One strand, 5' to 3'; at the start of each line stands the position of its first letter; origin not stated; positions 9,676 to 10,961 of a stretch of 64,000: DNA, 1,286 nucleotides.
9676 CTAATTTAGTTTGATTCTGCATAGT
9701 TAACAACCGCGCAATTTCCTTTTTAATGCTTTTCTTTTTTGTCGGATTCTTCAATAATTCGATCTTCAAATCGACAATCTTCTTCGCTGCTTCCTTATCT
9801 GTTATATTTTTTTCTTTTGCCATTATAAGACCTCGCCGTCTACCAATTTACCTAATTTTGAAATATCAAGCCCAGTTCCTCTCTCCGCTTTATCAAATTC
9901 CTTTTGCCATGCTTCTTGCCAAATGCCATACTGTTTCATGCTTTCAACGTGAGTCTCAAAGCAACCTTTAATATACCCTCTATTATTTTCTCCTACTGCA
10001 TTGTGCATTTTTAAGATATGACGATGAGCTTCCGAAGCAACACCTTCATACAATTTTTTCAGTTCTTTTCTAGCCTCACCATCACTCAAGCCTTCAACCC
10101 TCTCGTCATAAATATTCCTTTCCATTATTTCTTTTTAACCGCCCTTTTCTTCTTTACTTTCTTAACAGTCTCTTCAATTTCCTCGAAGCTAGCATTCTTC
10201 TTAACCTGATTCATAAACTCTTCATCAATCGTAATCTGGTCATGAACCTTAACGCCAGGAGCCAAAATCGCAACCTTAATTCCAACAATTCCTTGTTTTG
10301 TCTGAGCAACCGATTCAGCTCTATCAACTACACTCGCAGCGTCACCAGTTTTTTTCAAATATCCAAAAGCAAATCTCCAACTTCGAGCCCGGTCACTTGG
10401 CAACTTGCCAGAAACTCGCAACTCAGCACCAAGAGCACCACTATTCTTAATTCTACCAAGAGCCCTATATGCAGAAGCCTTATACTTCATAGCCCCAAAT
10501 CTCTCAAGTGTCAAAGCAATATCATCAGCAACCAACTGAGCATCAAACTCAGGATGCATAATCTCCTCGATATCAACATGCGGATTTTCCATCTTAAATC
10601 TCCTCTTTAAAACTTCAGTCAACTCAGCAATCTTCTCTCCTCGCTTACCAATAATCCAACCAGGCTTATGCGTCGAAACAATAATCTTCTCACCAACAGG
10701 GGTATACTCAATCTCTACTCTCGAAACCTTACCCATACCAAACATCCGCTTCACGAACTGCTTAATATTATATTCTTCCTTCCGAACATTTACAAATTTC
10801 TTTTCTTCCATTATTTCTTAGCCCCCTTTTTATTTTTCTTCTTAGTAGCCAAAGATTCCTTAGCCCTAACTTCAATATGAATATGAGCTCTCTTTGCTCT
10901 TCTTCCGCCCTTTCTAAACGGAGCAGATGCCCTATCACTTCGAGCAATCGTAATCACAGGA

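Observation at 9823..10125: Unknown 100-aa gene translationally coupled between rps3 and rpl29 inside the core ribosomal operon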

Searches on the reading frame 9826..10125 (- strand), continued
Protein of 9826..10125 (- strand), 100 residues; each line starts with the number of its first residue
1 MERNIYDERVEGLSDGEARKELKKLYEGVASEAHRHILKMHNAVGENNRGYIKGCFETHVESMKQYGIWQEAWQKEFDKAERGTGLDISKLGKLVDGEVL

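Call 44: find_encoding_contigs(protein=window:9826-10125:-, flank=3000, max_places=6)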
Protein window:9826-10125:- (100 aa): 21 contigs read that carry it; 6 places shown.
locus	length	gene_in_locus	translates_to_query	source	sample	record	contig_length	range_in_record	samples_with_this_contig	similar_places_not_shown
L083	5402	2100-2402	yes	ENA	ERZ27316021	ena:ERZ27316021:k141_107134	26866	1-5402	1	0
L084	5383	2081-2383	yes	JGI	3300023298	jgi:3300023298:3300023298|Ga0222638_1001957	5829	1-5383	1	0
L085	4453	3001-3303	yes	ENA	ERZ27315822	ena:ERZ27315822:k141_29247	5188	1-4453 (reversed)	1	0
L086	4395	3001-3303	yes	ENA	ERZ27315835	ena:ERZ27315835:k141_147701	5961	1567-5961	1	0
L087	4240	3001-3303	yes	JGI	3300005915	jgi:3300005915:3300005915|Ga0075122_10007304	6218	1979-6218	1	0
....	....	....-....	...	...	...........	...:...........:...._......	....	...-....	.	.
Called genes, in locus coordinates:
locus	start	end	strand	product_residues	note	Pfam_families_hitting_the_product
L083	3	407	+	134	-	?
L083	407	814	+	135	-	PF00203:Ribosomal_S19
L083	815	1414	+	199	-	PF00237:Ribosomal_L22 (weak)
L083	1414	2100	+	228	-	PF07650:KH_2, PF00189:Ribosomal_S3_C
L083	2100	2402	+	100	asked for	-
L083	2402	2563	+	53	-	PF00831:Ribosomal_L29 (faint)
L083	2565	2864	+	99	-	PF01253:SUI1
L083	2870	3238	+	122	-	PF00366:Ribosomal_S17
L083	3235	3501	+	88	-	PF00238:Ribosomal_L14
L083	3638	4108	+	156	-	PF16906:Ribosomal_L26, PF00467:KOW (weak)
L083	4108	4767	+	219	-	PF00900:Ribosomal_S4e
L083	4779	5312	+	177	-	PF00281:Ribosomal_L5, PF00673:Ribosomal_L5_C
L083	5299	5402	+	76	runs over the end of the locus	PF00253:Ribosomal_S14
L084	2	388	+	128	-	?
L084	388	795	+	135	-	PF00203:Ribosomal_S19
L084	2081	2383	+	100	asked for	-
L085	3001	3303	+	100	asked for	-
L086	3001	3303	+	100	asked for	-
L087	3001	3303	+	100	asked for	-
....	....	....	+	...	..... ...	-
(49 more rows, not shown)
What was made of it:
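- Checked: The identical protein is called on 21 contigs from several samples; in all 6 places shown it lies between S3 and L29 (call 44).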

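Call 76: search_dna_similar(query=window:9826-10125:-, collection=phages, mode=protein, max_evalue=1, max_rows=5)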
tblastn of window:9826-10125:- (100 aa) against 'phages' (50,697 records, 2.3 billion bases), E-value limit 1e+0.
No match.

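Call 77: search_dna_similar(query=window:9826-10125:-, collection=plasmids, mode=protein, max_evalue=1, max_rows=5)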
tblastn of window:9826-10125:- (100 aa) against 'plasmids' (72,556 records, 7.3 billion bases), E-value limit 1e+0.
No match.
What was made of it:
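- On Virus / mobile-element / defence gene: tblastn against phages and plasmids: no match (calls 76, 77).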

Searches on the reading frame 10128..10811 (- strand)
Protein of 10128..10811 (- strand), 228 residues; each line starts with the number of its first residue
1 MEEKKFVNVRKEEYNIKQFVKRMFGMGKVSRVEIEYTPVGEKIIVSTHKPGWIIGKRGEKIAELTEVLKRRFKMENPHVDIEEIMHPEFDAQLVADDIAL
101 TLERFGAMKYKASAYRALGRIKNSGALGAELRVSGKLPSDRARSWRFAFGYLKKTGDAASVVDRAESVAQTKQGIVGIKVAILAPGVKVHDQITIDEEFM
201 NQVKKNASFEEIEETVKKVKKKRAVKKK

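Call 4: search_protein_families(library=pfam, proteins=[window:10128-10811:-], max_evalue=1)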
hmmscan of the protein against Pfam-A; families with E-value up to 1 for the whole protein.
window:10128-10811:- (228 aa): 4 families
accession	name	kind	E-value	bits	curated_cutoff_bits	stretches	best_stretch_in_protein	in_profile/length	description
PF00189.25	Ribosomal_S3_C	-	1.5e-14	54.7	34.1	1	107-182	8-83/83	Ribosomal protein S3, C-terminal domain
PF07650.23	KH_2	-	4.7e-11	42.8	22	1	16-88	2-77/78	KH domain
PF00013.35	KH_1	-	0.02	15.1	21.5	1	41-66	2-27/66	KH domain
PF13083.13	KH_KhpA-B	-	0.063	13.6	32.1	1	16-61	4-51/73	KhpA/KhpB, KH domain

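Call 10: find_related_loci(query=window:10128-10811:-, collection=genome_contigs, flank=4000)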
Query window:10128-10811:- (228 aa) in genome_contigs; peptide patterns used: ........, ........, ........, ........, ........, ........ (x = any residue, [..] = any of these).
163 stretches matched a pattern; 78 encode a relative of the query (tblastn E <= 1e-3); 78 distinct loci.
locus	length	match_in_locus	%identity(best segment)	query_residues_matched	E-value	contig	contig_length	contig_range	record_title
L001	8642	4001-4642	90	1-214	1e-131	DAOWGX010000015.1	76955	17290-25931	MAG TPA_asm: Nanoarchaeota archaeon isolate CSMAG_2002 CSMAG_2002_k141_459579_length_76955_cov_12.9963, whole genome sho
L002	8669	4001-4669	86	1-223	3e-131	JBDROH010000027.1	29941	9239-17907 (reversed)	MAG: archaeon isolate MEGAHIT-group-1.942 k141_821597, whole genome shotgun sequence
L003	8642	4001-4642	89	1-214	4e-130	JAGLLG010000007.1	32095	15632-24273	MAG: Candidatus Pacearchaeota archaeon isolate RS_5_10 ROV157_5.bin.10.fa_7, whole genome shotgun sequence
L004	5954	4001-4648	88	1-216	4e-130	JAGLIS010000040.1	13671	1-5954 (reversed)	MAG: Candidatus Pacearchaeota archaeon isolate RS_3_14 ROV157_3.bin.14.fa_40, whole genome shotgun sequence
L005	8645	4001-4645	88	1-215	6e-129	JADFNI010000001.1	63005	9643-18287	MAG: Nanoarchaeota archaeon isolate B62T1B5 B62T1B5_NODE201, whole genome shotgun sequence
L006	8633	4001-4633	89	1-211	2e-128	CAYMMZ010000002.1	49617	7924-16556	MAG TPA_asm: Candidatus Woesearchaeota archaeon isolate binchicken_co46_821 genome assembly, contig: NODE_1172_length_49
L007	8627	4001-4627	89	1-209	9e-128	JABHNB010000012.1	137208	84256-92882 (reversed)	MAG: archaeon isolate SI037S2_bin81 k141_337966, whole genome shotgun sequence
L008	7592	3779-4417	88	1-213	1e-127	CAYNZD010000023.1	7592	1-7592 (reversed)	MAG TPA_asm: Candidatus Woesearchaeota archaeon isolate binchicken_co243_24 genome assembly, contig: NODE_9250_length_75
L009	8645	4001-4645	86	1-215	3e-127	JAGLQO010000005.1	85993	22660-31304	MAG: Candidatus Pacearchaeota archaeon isolate RS_8_59 ROV157_8.bin.59.fa_5, whole genome shotgun sequence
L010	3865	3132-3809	84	1-216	2e-129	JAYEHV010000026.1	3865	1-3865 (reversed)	MAG: Nanoarchaeota archaeon isolate MAG208 MAG208_26, whole genome shotgun sequence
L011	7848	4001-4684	80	1-228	9e-127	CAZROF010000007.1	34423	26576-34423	MAG TPA_asm: Candidatus Woesearchaeota archaeon isolate SRP128015_co1_17 genome assembly, contig: NODE_1286_length_34423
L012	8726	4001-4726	80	1-223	4e-127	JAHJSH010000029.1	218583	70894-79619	MAG: Nanoarchaeota archaeon isolate OS_PC_MetaG.mb.194 OS_PC_MetaG.mb.194_k141_625832, whole genome shotgun sequence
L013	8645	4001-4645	85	1-215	2e-126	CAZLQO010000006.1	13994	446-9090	MAG TPA_asm: Candidatus Woesearchaeota archaeon isolate SRP178699_co1_15 genome assembly, contig: NODE_5724_length_13994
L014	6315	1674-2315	86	1-214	2e-126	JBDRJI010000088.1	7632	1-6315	MAG: archaeon isolate MEGAHIT-group-1.64 k141_13981470, whole genome shotgun sequence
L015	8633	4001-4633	86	1-211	1e-126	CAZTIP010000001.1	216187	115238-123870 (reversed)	MAG TPA_asm: Candidatus Woesearchaeota archaeon isolate SRP167671_co2_23 genome assembly, contig: NODE_34_length_216187_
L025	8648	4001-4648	84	1-216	8e-123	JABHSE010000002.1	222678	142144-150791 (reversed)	MAG: archaeon isolate SI039_bin30 k141_413828, whole genome shotgun sequence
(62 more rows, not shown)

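Call 39: search_protein_families(library=phrogs, proteins=[L025:4678-5013:+, L025:5016-5342:+], max_evalue=1)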
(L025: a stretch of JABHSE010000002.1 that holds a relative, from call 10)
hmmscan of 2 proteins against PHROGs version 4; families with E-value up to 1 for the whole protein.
L025:4678-5013:+ (112 aa): 0 families

L025:5016-5342:+ (109 aa): 0 families

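Call 40: search_protein_families(library=padloc, proteins=[L025:4678-5013:+, L025:5016-5342:+], max_evalue=1)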
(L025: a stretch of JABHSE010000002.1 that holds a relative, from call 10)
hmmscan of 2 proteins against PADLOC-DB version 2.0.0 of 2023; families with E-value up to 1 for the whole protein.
L025:4678-5013:+ (112 aa): 0 families

L025:5016-5342:+ (109 aa): 0 families

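Call 42: search_protein_families(library=pfam, proteins=[L025:4678-5013:+, L025:5016-5342:+], max_evalue=10)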
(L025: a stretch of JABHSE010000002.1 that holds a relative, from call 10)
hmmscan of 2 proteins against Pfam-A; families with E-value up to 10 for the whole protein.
L025:4678-5013:+ (112 aa): 0 families

L025:5016-5342:+ (109 aa): 0 families
